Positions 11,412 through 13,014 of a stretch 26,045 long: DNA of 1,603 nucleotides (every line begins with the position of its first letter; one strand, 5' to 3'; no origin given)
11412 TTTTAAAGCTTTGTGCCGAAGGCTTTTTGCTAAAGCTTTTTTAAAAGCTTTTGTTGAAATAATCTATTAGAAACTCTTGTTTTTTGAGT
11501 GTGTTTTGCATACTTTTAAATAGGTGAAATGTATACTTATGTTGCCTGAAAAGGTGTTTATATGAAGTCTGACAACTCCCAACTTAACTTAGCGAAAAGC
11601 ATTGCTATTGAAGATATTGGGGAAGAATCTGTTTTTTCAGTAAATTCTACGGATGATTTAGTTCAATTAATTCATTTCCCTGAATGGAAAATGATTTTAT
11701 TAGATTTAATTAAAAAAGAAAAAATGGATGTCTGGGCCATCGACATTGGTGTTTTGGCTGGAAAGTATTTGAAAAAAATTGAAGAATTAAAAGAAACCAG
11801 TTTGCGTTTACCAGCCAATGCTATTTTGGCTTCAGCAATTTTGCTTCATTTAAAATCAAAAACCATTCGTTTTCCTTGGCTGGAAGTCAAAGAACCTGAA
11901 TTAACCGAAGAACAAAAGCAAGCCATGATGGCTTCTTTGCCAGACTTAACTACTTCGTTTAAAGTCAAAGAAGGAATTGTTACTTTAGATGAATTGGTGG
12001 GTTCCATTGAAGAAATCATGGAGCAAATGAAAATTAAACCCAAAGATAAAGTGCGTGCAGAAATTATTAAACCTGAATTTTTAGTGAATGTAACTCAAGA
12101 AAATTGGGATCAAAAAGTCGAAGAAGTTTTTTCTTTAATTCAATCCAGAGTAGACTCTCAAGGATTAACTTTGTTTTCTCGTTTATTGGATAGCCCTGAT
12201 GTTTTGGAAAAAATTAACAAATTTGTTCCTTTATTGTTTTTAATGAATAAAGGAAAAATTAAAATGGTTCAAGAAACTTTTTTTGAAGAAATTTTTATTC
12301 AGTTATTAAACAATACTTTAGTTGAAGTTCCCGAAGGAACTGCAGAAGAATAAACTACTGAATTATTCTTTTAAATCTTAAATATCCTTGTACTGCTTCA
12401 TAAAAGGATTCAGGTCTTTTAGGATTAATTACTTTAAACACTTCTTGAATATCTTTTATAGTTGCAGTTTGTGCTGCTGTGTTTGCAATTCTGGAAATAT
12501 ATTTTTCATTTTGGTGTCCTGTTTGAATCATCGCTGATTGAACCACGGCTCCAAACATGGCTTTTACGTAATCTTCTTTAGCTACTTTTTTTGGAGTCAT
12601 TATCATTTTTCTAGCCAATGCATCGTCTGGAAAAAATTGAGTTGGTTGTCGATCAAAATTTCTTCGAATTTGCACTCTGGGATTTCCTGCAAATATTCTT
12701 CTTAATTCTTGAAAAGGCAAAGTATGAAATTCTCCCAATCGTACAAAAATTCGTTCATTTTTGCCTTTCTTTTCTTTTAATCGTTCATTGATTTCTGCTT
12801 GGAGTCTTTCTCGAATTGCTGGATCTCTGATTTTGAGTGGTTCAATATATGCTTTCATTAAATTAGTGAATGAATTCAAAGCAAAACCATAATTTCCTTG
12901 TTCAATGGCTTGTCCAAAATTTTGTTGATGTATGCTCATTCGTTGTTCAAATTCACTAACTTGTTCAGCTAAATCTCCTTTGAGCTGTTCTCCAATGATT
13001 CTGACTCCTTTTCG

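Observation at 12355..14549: Tandem uncharacterised paralogues with a duplicated G-x-x-H / strand-Glu signature (Tiki/TraB-like?) behind Arg/Lys/Pro-rich leaders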

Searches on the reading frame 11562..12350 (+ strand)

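Call 17: search_protein_families(library=pfam, max_evalue=0.001, proteins=[window:11562-12350:+])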
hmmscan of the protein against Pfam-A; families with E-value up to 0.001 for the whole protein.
window:11562-12350:+ (263 aa): 1 family
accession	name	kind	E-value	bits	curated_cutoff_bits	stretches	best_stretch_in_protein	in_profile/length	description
PF02616.19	SMC_ScpA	-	3.2e-10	40.8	24.6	1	49-248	1-231/232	Segregation and condensation protein ScpA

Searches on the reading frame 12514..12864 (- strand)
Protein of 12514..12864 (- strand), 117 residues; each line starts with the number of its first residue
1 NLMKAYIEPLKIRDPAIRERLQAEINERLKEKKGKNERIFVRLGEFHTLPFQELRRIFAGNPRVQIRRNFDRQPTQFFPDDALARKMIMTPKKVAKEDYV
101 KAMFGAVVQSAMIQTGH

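Call 33: search_protein_families(library=pfam, max_evalue=10, proteins=[window:12514-12864:-])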
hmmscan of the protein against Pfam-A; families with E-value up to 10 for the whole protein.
seq(117 aa): 1 family
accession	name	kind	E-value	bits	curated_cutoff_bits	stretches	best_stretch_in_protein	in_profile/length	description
PF18219.6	SidC_N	-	0.052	12.9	25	1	2-111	182-280/465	SidC N-terminal domain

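Call 34: search_protein_families(library=ncbifam, max_evalue=10, proteins=[window:12514-12864:-])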
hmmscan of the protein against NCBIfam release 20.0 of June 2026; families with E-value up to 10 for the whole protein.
seq(117 aa): 0 families
